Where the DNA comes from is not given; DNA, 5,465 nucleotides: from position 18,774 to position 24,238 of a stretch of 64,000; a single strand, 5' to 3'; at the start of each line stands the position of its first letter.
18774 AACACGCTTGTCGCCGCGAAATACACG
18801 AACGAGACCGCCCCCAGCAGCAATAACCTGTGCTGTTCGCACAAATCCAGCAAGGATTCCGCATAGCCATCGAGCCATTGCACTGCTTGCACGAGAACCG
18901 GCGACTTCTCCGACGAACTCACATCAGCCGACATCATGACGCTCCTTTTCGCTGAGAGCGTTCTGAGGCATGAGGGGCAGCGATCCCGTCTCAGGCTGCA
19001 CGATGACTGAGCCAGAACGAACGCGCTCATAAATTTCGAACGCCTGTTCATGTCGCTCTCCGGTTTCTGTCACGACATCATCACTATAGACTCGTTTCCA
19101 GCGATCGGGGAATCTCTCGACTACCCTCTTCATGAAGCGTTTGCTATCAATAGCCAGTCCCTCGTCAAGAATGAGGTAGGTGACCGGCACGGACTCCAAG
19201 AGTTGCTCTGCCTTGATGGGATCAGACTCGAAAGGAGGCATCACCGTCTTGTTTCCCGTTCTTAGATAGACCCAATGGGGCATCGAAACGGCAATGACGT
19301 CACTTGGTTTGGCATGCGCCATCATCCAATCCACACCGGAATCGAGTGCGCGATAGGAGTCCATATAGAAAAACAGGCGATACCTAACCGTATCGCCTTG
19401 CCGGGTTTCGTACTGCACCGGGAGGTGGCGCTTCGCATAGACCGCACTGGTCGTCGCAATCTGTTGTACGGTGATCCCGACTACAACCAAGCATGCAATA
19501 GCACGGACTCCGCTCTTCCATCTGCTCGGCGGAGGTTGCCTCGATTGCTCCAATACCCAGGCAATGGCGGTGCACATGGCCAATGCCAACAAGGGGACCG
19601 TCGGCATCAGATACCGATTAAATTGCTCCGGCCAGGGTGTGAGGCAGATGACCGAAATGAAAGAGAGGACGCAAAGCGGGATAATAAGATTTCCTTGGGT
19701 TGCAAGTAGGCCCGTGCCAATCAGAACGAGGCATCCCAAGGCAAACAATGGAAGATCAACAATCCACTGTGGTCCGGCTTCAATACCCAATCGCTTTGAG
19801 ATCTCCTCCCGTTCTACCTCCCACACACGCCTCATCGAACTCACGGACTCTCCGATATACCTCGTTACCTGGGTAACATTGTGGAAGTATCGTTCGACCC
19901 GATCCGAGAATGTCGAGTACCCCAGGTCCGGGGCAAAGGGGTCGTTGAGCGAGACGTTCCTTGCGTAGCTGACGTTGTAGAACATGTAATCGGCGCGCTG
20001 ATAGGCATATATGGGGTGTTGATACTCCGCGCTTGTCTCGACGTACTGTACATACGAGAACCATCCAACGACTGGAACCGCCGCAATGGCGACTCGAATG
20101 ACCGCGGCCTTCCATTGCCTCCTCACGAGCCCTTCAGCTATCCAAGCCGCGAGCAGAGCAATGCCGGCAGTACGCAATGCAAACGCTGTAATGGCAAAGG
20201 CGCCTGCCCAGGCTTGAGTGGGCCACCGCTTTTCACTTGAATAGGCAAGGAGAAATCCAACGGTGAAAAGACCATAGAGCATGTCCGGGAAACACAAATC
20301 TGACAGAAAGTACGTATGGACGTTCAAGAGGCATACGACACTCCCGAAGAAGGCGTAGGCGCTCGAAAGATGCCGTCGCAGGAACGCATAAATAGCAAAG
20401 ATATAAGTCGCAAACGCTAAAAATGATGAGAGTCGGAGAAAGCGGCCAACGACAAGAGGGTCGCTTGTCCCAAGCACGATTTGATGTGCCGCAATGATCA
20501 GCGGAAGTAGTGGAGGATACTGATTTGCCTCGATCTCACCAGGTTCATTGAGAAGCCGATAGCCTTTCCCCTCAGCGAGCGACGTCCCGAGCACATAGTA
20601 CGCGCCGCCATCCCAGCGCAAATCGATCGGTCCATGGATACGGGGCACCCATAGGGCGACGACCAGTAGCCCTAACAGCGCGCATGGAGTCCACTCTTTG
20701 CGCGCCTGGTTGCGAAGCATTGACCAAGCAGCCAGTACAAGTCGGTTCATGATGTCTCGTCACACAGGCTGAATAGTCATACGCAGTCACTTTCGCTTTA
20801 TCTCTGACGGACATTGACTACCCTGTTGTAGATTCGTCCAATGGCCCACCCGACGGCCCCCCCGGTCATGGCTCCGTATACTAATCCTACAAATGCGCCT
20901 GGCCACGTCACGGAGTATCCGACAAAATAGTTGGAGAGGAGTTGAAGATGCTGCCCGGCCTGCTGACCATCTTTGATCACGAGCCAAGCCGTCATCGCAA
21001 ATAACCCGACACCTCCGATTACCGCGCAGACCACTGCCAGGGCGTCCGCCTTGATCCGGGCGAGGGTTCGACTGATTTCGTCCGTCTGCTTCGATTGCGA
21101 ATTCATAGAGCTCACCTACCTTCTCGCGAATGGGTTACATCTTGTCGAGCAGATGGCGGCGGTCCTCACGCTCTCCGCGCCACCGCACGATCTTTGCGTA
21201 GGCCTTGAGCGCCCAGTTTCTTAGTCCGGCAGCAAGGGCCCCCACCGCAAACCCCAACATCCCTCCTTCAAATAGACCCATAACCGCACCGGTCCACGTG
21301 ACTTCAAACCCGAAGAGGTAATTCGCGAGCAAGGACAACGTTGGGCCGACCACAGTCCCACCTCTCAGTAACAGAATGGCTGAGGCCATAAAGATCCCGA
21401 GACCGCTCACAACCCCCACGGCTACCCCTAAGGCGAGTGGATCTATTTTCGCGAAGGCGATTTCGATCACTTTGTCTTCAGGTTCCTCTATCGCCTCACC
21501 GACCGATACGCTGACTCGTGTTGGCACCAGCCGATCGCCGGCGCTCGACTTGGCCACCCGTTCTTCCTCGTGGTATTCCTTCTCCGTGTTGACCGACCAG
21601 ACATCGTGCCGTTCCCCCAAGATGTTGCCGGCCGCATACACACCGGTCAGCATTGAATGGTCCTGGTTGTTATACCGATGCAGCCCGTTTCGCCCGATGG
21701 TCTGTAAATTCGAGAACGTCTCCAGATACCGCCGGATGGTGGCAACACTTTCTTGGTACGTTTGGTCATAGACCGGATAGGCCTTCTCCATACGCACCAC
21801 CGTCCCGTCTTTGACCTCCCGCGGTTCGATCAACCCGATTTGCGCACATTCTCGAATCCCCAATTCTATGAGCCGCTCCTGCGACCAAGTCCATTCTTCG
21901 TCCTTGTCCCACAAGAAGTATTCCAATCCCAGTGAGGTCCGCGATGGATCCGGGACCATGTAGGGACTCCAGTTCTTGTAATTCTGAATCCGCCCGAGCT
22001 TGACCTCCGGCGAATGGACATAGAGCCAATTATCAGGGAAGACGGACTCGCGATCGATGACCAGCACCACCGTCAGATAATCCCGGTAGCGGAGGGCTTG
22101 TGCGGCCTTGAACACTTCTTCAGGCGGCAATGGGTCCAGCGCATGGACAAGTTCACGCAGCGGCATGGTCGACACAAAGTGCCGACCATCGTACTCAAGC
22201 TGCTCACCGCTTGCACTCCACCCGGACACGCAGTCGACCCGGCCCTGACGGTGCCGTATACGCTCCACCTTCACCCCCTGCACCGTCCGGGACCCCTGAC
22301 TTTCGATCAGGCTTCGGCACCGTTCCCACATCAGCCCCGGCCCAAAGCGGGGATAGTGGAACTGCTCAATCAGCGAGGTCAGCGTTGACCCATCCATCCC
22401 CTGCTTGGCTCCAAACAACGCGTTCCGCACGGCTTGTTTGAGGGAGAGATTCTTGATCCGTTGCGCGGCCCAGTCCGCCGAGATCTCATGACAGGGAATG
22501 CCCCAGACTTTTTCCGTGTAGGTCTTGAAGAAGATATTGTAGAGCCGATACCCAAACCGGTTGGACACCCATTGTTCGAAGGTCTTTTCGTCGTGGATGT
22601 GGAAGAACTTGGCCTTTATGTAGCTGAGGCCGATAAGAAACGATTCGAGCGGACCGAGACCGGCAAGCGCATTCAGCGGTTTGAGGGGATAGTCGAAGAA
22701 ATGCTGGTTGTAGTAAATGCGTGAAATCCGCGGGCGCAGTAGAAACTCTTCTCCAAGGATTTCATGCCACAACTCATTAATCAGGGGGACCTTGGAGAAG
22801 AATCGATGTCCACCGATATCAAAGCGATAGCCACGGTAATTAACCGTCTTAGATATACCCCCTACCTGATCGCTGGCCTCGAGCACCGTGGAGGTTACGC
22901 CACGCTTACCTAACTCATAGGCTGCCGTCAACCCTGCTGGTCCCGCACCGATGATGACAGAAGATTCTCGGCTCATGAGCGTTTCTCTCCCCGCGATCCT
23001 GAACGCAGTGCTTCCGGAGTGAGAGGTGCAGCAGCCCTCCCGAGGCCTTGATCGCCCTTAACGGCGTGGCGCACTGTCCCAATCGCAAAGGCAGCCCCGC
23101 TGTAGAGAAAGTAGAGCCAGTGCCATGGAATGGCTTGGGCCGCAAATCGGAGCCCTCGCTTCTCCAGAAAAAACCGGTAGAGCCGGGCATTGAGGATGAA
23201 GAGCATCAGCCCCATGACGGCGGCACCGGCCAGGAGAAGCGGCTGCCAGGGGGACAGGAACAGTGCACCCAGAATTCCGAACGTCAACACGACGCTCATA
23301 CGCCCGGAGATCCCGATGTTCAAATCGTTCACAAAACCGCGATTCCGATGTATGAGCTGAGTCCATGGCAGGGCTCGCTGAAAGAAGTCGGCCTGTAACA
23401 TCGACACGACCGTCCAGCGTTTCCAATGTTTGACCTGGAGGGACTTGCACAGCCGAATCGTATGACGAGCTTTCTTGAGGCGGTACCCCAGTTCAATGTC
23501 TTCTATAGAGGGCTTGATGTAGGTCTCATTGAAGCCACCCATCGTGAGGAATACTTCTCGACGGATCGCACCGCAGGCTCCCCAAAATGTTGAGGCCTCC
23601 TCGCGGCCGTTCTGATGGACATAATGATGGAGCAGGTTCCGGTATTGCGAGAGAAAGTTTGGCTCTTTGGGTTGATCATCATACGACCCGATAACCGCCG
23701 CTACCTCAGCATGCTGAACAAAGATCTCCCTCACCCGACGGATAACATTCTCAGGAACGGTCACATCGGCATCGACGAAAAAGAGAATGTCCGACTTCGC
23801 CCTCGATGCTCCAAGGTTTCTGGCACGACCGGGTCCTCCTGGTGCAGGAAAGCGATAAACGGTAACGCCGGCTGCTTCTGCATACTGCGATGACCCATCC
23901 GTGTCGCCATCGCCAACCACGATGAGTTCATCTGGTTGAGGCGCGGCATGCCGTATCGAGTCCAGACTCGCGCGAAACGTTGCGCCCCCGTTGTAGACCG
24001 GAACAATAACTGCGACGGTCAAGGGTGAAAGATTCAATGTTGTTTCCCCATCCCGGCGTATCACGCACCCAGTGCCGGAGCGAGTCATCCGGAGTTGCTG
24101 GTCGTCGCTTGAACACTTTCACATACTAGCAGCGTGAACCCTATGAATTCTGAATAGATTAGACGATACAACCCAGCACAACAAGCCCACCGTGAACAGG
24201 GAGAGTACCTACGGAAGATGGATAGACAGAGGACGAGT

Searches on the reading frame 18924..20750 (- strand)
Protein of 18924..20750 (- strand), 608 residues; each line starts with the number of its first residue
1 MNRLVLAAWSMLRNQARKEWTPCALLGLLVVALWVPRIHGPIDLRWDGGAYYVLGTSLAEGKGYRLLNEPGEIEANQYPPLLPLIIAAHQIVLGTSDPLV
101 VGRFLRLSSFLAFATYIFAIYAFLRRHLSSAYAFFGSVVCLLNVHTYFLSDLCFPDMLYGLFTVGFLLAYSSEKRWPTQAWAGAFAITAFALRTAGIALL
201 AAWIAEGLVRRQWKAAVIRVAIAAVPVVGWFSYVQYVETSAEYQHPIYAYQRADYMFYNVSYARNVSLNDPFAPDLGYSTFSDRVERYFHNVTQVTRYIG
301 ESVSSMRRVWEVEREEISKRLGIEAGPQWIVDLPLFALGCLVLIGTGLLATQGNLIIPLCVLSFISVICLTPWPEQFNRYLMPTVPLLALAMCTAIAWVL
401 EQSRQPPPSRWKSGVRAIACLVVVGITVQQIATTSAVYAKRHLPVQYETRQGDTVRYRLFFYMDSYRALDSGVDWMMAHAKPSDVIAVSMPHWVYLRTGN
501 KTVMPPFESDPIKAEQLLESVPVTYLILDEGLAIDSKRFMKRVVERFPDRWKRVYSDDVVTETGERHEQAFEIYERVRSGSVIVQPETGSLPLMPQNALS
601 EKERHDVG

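Call 6: search_protein_families(library=pfam, proteins=[window:18924-20750:-], max_evalue=0.01)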
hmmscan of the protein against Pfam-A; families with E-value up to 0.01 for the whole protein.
window:18924-20750:- (608 aa): 0 families

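Call 10: search_protein_families(library=ncbifam, proteins=[window:18924-20750:-], max_evalue=0.001)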
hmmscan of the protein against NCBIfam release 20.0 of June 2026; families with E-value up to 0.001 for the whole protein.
window:18924-20750:- (608 aa): 0 families

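Call 48: search_protein_families(library=pfam, proteins=[window:18924-20750:-], max_evalue=0.1)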
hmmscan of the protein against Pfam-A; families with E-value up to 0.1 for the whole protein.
window:18924-20750:- (608 aa): 1 family
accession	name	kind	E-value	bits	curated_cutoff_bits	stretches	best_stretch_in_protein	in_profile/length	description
PF08592.16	Anthrone_oxy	-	0.093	13.4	27.3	1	373-455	1-82/106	Anthrone oxygenase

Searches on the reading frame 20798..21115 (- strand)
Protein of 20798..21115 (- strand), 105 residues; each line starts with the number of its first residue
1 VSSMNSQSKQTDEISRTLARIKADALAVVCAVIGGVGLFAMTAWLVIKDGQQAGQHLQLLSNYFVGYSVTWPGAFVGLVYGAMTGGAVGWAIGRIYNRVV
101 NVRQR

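Call 8: search_protein_families(library=pfam, proteins=[window:20798-21115:-], max_evalue=0.001)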
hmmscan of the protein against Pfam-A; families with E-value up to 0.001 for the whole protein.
window:20798-21115:- (105 aa): 0 families

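Call 49: search_protein_families(library=ncbifam, proteins=[window:20798-21115:-], max_evalue=0.00001)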
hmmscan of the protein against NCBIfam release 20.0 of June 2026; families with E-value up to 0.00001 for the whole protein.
window:20798-21115:- (105 aa): 1 family
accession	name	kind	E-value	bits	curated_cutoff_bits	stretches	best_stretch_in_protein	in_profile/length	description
NF037947.1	holin_4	subfamily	5.2e-06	26.9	70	1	22-97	2-75/75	bacteriophage holin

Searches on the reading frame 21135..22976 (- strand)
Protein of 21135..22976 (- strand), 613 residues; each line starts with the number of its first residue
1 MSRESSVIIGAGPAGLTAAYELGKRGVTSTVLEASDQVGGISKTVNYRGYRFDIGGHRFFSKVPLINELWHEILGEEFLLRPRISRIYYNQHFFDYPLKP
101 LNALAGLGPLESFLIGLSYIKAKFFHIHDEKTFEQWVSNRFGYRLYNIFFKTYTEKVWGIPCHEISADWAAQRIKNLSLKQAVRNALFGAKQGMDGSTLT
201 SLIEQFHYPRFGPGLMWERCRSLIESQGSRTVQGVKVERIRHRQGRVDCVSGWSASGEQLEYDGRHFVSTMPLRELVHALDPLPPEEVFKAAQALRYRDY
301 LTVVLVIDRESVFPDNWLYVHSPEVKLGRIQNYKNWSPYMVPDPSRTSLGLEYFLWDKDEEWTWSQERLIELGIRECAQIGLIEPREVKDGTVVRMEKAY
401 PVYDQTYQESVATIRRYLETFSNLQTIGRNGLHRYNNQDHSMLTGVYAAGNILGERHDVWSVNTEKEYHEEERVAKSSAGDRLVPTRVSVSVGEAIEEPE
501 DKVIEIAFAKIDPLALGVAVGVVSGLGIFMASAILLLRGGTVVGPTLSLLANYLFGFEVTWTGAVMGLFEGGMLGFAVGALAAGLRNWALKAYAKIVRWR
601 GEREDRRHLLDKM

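Call 6: search_protein_families(library=pfam, proteins=[window:21135-22976:-], max_evalue=0.01)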
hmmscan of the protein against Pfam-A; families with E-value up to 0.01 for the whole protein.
window:21135-22976:- (613 aa): 11 families
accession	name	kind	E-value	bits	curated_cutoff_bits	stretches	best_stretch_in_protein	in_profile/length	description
PF01593.30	Amino_oxidase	-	2.7e-20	73.5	19.8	1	14-396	2-380/443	Flavin containing amine oxidoreductase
PF13450.12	NAD_binding_8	-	1.6e-14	54.4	21.9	1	8-72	1-67/68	NAD(P)-binding Rossmann-like domain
PF01266.30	DAO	-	2.1e-06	28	27.9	1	7-42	3-39/353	FAD dependent oxidoreductase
PF00890.30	FAD_binding_2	-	1e-05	25.4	20.4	1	7-40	3-36/414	FAD binding domain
PF01946.23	Thi4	-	1.6e-05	24.7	26.2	1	7-40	21-55/235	Thi4 family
PF01494.25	FAD_binding_3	-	1.9e-05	24.5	22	1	7-36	5-34/349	FAD binding domain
PF03486.20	HI0933_like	-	5.4e-05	23.2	50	1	6-39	3-36/244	HI0933-like protein Rossmann domain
PF13738.12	Pyr_redox_3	-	0.00015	21.6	30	1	7-36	1-31/305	Pyridine nucleotide-disulphide oxidoreductase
PF07992.20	Pyr_redox_2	-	0.00047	20.1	26.1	1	7-34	4-31/291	Pyridine nucleotide-disulphide oxidoreductase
PF03275.19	GLF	-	0.0018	18.4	26.3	0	149-189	2-38/203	UDP-galactopyranose mutase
PF12831.13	FAD_oxidored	-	0.0052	16.6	27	1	7-41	3-37/416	FAD dependent oxidoreductase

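Call 10: search_protein_families(library=ncbifam, proteins=[window:21135-22976:-], max_evalue=0.001)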
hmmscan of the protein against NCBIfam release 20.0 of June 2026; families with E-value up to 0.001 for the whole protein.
window:21135-22976:- (613 aa): 42 families (the best 25 are shown)
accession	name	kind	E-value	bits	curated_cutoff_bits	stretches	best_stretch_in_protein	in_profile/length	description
NF005548.0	PRK07208.1-4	equivalog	9e-212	704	389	1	3-481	3-480/488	hypothetical protein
NF005545.0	PRK07208.1-1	equivalog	2.5e-180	600.2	451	1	6-489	10-502/504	hypothetical protein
NF005546.0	PRK07208.1-2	equivalog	1e-159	532.5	418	2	78-472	111-525/527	hypothetical protein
NF005549.0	PRK07208.1-5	equivalog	9e-118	394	587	2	78-471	112-533/534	hypothetical protein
NF005547.0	PRK07208.1-3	equivalog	8.6e-116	387.4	380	1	4-471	5-460/465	hypothetical protein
NF005560.0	PRK07233.1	equivalog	3.7e-30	105.1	252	1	7-450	4-422/435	hypothetical protein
NF008841.0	PRK11883.1-1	equivalog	2e-13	50.1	517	1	3-97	3-102/453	protoporphyrinogen oxidase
TIGR03467.1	HpnE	equivalog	1.1e-12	48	283.05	1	7-310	2-297/430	hydroxysqualene dehydroxylase HpnE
TIGR02734.1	crtI_fam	subfamily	1e-11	44.3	238.1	1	7-71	2-65/504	phytoene desaturase family protein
TIGR02733.1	desat_CrtD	equivalog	4e-11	42.3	549.7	1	5-56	3-54/492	C-3',4' desaturase CrtD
NF058655.1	CrtID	equivalog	9.9e-09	34.5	640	1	7-57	2-52/478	bifunctional phytoene desaturase/3,4-desaturase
NF042421.1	hydcarot_desat_CrtD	equivalog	1.8e-08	33.3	500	1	5-71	3-68/487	1-hydroxycarotenoid 3,4-desaturase CrtD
NF045637.1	carotdesatCrtDProt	equivalog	3.1e-08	32.6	580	1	7-56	2-51/485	1-hydroxycarotenoid 3,4-desaturase CrtD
NF008845.0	PRK11883.1-5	equivalog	3.8e-08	32.1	560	1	3-81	4-88/468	protoporphyrinogen oxidase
NF009410.0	PRK12771.1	subfamily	8.1e-08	31.3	516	1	7-42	142-177/566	NAD(P)-binding protein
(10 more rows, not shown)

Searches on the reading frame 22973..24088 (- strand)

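Call 6: search_protein_families(library=pfam, proteins=[window:22973-24088:-], max_evalue=0.01)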
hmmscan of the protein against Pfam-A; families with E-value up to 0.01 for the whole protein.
window:22973-24088:- (371 aa): 6 families
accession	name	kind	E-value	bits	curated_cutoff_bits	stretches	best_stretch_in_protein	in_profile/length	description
PF00535.33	Glycos_transf_2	-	8.7e-26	91.3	23.3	1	27-180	2-164/168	Glycosyl transferase family 2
PF13641.12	Glyco_tranf_2_3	-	3.2e-14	53.9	27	1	25-223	3-213/230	Glycosyltransferase like family 2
PF13632.12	Glyco_trans_2_3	-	1.1e-11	45.3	27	1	103-296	3-195/198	Glycosyl transferase family group 2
PF10111.15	Glyco_tranf_2_2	-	2.8e-11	43.9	27.3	1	27-211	2-206/276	Glycosyltransferase like family 2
PF13506.12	Glyco_transf_21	-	5.7e-07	29.6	21.7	1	95-242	27-172/174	Glycosyl transferase family 21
PF02709.20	Glyco_transf_7C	-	1.8e-05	24.7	23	1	160-216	11-67/78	N-terminal domain of galactosyltransferase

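Call 49: search_protein_families(library=ncbifam, proteins=[window:22973-24088:-], max_evalue=0.00001)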
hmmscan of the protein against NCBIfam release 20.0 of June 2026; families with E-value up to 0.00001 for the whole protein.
window:22973-24088:- (371 aa): 10 families
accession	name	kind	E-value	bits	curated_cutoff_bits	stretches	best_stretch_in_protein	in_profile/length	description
TIGR04283.1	glyco_like_mftF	equivalog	7.4e-22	78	182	1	26-233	2-197/221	TIGR04283 family arsenosugar biosynthesis glycosyltransferase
TIGR03965.1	mycofact_glyco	equivalog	1.4e-21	76.9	280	1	21-305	72-355/467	mycofactocin biosynthesis glycosyltransferase MftF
NF041875.1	EPS_EpsD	equivalog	2.9e-21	76.2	370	1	25-221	1-206/325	exopolysaccharide biosynthesis glycosyltransferase EpsD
NF007482.0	PRK10073.1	equivalog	5.8e-12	45.2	423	1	24-124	7-111/334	glycosyltransferase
NF038299.1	EPS_HpsN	equivalog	2.2e-09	36.7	425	1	24-140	2-123/317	hormogonium polysaccharide biosynthesis glycosyltransferase HpsN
NF010496.0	PRK13915.1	equivalog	9.6e-09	34.7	262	1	23-137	31-156/307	glucosyl-3-phosphoglycerate synthase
TIGR03937.1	PgaC_IcaA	equivalog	1.3e-08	34.2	422.3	1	24-134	46-161/407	poly-beta-1,6-N-acetyl-D-glucosamine synthase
NF041394.1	GtaseAglG_Halo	equivalog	2.1e-08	33.8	440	1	24-189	2-177/304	glucosyl-dolichyl phosphate glucuronosyltransferase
NF047683.1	TeichurnBiosyTuaG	equivalog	1.8e-06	27.8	400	1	24-138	7-125/252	teichuronic acid biosynthesis protein TuaG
NF058614.1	PPMAGASynPpgS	equivalog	6.1e-06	25.8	370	0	25-108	2-84/226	polyprenyl-phospho-N-acetylgalactosaminyl synthase PpgS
